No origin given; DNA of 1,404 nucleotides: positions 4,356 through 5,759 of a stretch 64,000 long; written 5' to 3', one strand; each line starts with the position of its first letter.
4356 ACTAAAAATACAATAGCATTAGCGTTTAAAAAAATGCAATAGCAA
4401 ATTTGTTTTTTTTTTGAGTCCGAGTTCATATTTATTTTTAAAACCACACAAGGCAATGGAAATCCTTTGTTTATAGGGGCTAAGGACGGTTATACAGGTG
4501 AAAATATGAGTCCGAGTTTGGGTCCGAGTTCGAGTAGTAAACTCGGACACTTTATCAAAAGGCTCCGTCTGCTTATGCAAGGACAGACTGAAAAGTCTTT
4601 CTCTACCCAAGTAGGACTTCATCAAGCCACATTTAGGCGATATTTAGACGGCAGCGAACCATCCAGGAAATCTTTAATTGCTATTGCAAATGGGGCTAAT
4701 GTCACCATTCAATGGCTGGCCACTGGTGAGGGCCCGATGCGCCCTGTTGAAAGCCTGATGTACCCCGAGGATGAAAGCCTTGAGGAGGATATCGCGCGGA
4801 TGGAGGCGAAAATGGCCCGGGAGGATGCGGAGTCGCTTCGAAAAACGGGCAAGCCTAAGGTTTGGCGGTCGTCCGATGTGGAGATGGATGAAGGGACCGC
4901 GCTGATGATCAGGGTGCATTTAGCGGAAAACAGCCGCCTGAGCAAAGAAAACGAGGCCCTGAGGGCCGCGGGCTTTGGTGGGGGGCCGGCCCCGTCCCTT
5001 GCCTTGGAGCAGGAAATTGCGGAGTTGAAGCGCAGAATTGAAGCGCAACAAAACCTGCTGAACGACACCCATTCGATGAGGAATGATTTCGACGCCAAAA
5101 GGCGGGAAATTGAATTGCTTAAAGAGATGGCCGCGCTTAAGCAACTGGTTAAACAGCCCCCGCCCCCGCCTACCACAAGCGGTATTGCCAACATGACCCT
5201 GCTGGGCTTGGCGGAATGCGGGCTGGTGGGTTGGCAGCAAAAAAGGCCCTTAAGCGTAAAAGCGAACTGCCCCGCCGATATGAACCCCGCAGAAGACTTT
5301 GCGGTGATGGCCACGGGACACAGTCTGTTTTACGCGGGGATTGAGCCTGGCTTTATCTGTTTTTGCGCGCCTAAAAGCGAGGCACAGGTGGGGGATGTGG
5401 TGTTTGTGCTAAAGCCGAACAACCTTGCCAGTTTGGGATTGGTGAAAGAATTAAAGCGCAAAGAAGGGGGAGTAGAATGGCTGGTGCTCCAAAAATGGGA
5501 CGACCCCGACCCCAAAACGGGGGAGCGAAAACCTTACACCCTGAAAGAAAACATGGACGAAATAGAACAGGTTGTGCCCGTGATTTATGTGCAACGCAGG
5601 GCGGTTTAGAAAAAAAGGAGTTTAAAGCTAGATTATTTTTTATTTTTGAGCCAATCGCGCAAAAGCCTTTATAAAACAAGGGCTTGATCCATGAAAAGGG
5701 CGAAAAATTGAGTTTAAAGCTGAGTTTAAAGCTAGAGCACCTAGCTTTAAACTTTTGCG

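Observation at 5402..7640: Tandem array of six internally deleted mini-repressor units 3' of a Mu-like c gene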

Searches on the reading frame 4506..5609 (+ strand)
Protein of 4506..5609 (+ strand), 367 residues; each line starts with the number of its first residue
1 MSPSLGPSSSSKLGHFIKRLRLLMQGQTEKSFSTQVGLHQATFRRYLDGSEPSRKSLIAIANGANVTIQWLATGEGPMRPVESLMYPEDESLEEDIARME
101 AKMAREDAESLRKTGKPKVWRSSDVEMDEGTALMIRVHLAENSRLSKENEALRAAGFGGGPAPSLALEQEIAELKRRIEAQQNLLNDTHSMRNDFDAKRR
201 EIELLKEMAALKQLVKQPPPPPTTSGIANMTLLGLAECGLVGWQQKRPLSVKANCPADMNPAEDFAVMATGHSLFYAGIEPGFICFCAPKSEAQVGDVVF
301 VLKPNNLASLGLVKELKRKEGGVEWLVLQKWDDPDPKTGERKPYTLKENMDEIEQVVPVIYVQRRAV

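Call 6: search_protein_families(library=pfam, proteins=[window:4506-5609:+], max_evalue=0.01)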
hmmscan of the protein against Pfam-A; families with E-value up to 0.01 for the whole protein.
window:4506-5609:+ (367 aa): 1 family
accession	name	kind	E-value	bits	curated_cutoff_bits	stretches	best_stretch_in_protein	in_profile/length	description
PF00717.28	Peptidase_S24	-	3.4e-05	24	23.3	1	258-323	27-89/116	Peptidase S24-like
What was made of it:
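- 4506..5609 (+): Repressor gene c (367 aa from the ATG), intact: XRE-type HTH, coiled-coil linker and a family-specific C-terminal domain that is weakly S24-like. Pfam S24 at 24 bits (call 6).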

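Call 8: find_homologous_proteins(query=window:4506-5609:+)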
Query window:4506-5609:+ (367 aa): 22 proteins with E <= 0.001 among 6571 candidates.
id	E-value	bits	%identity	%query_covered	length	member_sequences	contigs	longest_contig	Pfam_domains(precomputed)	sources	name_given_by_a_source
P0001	9.4e-241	816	99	100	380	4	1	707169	-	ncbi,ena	-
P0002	3.6e-209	712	92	94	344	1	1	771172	-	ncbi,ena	-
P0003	1.1e-107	378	54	99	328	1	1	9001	-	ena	-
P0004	2.8e-106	374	51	100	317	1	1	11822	PF01381.29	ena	-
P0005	7.4e-93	330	46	100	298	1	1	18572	PF01381.29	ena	-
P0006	1.1e-92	329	49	96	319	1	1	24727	PF01381.29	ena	-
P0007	1.1e-87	313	46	98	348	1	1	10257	-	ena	-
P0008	2.7e-86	308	61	56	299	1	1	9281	-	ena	-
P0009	4.9e-86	307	46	100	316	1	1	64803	-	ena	-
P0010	8.1e-86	306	47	96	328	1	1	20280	PF01381.29,PF07022.20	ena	-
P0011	5.4e-85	304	47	98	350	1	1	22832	-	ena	-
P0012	6.1e-85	304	44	98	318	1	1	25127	-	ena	-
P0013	5.2e-84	300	47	97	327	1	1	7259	PF01381.29,PF07022.20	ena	-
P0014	7.0e-83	297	49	91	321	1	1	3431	PF01381.29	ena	-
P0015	1.1e-81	293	44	96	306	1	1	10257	-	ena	-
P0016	2.7e-81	292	48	93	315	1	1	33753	PF01381.29,PF07022.20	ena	-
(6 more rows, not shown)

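Call 10: find_encoding_contigs(protein=P0002, flank=10000, max_places=3)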
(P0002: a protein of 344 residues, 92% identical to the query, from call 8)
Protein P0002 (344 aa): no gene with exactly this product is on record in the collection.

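Call 11: find_encoding_contigs(protein=P0001, flank=10000, max_places=3)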
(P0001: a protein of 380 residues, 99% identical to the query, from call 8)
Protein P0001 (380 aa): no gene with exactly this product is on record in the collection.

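Call 12: list_cluster_members(proteins=[P0001, P0002, P0003, P0004, P0009])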
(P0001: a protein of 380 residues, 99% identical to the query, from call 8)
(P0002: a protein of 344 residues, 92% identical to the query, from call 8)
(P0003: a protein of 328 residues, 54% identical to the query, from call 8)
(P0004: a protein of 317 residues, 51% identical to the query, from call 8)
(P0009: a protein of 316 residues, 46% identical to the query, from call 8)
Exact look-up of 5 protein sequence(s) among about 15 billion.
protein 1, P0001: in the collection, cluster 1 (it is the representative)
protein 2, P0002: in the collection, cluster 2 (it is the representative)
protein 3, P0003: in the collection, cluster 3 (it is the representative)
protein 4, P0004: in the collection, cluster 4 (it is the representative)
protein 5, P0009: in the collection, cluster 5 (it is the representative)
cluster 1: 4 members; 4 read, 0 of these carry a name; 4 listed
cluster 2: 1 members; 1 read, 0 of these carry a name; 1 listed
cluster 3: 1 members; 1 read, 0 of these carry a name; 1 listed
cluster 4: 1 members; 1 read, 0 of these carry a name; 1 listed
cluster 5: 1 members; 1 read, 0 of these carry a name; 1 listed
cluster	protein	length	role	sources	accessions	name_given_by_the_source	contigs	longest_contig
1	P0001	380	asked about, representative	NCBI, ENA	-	-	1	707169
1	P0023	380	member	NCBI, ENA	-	-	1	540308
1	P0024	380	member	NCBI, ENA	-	-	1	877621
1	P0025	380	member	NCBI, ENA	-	-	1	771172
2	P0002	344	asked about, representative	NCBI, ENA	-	-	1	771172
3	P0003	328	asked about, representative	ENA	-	-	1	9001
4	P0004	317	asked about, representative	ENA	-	-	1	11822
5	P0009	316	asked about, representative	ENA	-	-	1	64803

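Call 13: find_encoding_contigs(protein=P0009, flank=10000, max_places=3)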
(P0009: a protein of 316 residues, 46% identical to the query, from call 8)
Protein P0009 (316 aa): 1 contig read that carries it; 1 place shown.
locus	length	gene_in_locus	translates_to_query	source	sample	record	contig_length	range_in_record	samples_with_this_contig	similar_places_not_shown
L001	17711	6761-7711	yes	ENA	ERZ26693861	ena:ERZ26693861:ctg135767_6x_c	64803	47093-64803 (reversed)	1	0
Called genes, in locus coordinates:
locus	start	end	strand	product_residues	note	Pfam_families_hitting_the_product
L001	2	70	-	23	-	?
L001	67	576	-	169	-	PF06252:GemA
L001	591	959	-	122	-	PF07352:Phage_Mu_Gam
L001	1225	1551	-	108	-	-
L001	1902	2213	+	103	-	-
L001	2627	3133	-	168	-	-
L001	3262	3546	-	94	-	-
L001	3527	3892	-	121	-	-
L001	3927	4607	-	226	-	PF09299:Mu-transpos_C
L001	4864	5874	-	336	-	PF02316:HTH_Tnp_Mu_1, PF09039:HTH_Tnp_Mu_2, PF02914:DDE_2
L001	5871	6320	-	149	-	-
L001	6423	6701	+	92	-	-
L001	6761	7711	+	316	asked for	-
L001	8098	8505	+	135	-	PF03496:ADPrib_exo_Tox (weak)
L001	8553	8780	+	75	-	-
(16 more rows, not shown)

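Call 15: find_related_loci(query=A2, collection=genome_contigs, flank=10000)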
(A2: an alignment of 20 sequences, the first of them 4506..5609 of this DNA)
Query A2 (367 aa) in genome_contigs; peptide patterns used: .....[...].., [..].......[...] (x = any residue, [..] = any of these).
114 stretches matched a pattern, but none encodes a relative of the query by tblastn (E <= 1e-3).

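Call 20: find_related_loci(query=A2, collection=viral_contigs, flank=10000)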
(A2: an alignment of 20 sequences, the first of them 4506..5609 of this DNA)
Query A2 (367 aa) in viral_contigs; peptide patterns used: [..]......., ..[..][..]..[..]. (x = any residue, [..] = any of these).
9 stretches matched a pattern, but none encodes a relative of the query by tblastn (E <= 1e-3).

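Call 21: find_encoding_contigs(protein=P0007, flank=10000, max_places=3)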
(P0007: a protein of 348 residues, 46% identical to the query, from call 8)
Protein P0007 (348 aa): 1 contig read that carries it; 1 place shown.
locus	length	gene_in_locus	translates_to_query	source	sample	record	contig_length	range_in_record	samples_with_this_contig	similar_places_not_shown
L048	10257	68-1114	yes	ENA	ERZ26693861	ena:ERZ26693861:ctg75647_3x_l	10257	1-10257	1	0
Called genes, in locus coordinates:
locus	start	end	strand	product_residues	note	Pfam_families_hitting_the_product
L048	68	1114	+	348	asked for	-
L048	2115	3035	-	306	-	-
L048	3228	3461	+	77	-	PF13693:HTH_35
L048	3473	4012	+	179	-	-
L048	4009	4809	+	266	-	PF02316:HTH_Tnp_Mu_1, PF09039:HTH_Tnp_Mu_2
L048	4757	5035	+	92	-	PF02914:DDE_2, PF00665:rve (weak)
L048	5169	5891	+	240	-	PF09299:Mu-transpos_C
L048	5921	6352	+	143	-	PF24240:DUF7448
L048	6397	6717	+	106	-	-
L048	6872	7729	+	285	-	PF13401:AAA_22, PF09077:Phage-MuB_C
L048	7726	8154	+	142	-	PF08765:Mor (weak)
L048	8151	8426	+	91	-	-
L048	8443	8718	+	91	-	-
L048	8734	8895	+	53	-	-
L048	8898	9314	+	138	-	PF05014:Nuc_deoxyrib_tr (weak)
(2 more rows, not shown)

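Call 22: find_encoding_contigs(protein=P0016, flank=10000, max_places=3)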
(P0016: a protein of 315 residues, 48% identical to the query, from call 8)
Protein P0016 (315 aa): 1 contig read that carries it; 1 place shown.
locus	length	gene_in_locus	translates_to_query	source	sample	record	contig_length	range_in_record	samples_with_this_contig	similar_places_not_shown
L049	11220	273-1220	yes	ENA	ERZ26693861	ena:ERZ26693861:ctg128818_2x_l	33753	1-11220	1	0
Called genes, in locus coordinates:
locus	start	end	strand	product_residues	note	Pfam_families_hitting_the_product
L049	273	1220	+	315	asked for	PF01381:HTH_3 (faint), PF07022:Phage_CI_repr (faint)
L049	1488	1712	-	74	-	-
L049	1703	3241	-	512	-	-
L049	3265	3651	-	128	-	-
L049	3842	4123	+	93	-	-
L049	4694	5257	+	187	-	-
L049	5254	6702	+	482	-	PF03237:Terminase_6N, PF17289:Terminase_6C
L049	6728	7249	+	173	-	-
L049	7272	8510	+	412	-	PF12236:Head-tail_con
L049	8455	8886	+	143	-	PF12236:Head-tail_con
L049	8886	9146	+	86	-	PF25181:Phage_Bbp19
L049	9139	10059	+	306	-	-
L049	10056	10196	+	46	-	-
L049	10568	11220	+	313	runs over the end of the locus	PF19821:Phage_capsid_2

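Call 23: find_encoding_contigs(protein=P0004, flank=10000, max_places=3)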
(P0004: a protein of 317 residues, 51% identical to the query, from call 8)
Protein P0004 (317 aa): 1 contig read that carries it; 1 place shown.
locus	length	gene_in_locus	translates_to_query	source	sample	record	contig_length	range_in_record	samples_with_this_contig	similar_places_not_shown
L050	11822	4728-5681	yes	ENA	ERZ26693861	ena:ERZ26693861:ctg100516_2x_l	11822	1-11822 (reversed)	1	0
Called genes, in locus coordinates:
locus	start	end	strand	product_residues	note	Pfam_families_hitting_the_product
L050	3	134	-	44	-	?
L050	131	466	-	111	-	PF08765:Mor (weak)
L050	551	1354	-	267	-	PF13401:AAA_22, PF09077:Phage-MuB_C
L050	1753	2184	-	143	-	PF24240:DUF7448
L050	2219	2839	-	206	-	PF09299:Mu-transpos_C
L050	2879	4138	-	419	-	PF02316:HTH_Tnp_Mu_1, PF09039:HTH_Tnp_Mu_2, PF02914:DDE_2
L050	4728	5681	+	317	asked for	PF01381:HTH_3 (weak)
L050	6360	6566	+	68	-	-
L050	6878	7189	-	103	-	-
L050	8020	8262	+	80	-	-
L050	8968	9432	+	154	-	-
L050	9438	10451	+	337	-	PF13540:RCC1_2 (faint), PF25390:WD40_RLD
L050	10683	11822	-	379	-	?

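Call 31: find_related_loci(query=A2, collection=metagenome_contigs, flank=5000)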
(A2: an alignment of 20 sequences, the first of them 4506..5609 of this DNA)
Query A2 (367 aa) in metagenome_contigs; peptide patterns used: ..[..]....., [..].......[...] (x = any residue, [..] = any of these).
218 stretches matched a pattern, but none encodes a relative of the query by tblastn (E <= 1e-3).

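Call 32: find_encoding_contigs(protein=P0003, flank=6000, max_places=2)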
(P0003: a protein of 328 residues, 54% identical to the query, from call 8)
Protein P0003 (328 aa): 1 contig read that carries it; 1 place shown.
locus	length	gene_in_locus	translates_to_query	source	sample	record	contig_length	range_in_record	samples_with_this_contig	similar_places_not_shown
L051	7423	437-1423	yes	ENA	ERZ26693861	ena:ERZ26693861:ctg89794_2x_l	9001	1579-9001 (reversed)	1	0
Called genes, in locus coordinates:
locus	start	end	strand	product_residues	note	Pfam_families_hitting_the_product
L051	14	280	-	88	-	PF13693:HTH_35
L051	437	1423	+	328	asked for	-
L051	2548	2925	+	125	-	-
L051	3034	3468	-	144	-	-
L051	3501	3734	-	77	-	PF13693:HTH_35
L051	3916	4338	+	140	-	-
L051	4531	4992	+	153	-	-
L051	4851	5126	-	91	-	-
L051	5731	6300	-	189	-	-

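Call 33: find_encoding_contigs(protein=P0006, flank=6000, max_places=2)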
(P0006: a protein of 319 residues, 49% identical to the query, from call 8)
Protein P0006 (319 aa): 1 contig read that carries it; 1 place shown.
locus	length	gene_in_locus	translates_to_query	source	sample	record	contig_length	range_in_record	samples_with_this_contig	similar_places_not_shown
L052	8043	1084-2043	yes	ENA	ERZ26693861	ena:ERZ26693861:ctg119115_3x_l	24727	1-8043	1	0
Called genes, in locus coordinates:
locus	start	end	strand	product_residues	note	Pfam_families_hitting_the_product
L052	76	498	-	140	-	-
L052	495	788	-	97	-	-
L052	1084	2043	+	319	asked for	PF01381:HTH_3 (weak)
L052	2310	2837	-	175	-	-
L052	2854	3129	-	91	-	-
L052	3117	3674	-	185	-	PF13401:AAA_22 (weak), PF09077:Phage-MuB_C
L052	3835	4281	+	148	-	-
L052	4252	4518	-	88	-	-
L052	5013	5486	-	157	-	PF02316:HTH_Tnp_Mu_1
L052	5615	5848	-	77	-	PF13693:HTH_35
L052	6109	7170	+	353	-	-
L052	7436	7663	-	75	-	-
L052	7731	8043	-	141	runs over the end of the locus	-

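Call 34: find_encoding_contigs(protein=P0012, flank=6000, max_places=2)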
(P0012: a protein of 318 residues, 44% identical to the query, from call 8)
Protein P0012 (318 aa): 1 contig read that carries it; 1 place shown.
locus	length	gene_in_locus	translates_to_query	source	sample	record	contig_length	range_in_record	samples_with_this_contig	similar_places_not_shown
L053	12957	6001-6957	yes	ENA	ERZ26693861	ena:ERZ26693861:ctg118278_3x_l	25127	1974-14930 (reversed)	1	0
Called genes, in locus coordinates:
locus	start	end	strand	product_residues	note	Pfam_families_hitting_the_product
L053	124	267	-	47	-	-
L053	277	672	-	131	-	-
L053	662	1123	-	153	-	PF27180:HI_1489_N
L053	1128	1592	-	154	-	-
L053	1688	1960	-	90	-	-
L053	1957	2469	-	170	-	-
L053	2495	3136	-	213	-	-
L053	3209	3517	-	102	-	-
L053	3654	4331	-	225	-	PF09299:Mu-transpos_C (weak)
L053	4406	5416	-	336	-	PF02316:HTH_Tnp_Mu_1, PF09039:HTH_Tnp_Mu_2, PF02914:DDE_2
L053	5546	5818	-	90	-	PF13693:HTH_35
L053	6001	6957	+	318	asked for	-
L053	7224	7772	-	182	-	-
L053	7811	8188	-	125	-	-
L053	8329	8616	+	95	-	-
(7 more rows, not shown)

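Call 35: find_encoding_contigs(protein=P0011, flank=6000, max_places=2)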
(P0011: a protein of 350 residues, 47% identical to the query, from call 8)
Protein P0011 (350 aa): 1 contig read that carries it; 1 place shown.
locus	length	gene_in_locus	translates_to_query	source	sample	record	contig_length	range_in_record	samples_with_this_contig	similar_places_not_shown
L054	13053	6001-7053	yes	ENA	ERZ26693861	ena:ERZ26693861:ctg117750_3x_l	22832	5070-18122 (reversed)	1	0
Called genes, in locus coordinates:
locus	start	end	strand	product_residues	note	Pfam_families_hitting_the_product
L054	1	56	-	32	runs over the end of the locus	-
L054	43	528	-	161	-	PF08765:Mor (weak)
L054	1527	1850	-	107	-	-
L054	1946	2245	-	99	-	-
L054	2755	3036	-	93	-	-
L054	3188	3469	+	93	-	-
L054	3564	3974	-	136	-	PF09299:Mu-transpos_C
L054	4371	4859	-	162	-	PF09039:HTH_Tnp_Mu_2, PF02914:DDE_2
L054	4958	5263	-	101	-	-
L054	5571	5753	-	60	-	-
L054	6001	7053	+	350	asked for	-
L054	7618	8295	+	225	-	PF13505:OMP_b-brl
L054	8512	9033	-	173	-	PF02515:CoA_transf_3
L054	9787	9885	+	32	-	-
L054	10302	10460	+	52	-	-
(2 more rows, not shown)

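Call 62: predict_structure(alignment_id=A2)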
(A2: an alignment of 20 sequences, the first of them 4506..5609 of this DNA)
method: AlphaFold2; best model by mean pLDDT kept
length: 367 residues; sequences in the alignment: 20
mean_pLDDT: 53.1   pTM: 0.27
mean pLDDT of the five models: 53.1, 51.7, 51.7, 50.6, 48.2
residues with pLDDT >= 90: 47; 70-90: 52; 50-70: 78; < 50: 190
segments of 3 or more residues with pLDDT < 50: 1-9, 82-88, 122-133, 156-161, 214-293, 296-367
pLDDT, mean of each block of 10 residues (from residue 1): 39 81 89 93 91 93 92 84 46 67 79 72 45 51 61 51 63 77 62 54 54 40 24 21 23 25 25 25 28 47 41 46 42 41 30 28 25
secondary structure, 60 per line:
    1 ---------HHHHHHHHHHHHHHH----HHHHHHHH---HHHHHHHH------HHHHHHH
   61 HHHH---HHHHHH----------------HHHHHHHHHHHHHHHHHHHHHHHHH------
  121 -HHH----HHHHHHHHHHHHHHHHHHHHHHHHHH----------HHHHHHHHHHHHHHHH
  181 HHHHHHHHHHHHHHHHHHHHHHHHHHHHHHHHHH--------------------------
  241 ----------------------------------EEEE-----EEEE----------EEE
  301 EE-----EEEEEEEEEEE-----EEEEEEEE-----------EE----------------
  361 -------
elements in order: H10-24 H29-36 H40-47 H54-64 H68-73 H90-114 H129-154 H165-214 E275-278 E284-287 E298-302 E308-318 E324-331
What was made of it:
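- On LexA/lambda-CI-type S24 autocleaving repressor: The AlphaFold2 model of the C-terminal domain has pLDDT below 50 (call 62).
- Tried and rejected: The C-terminal domain was modelled at pLDDT below 50, so no fold search was run (call 62).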
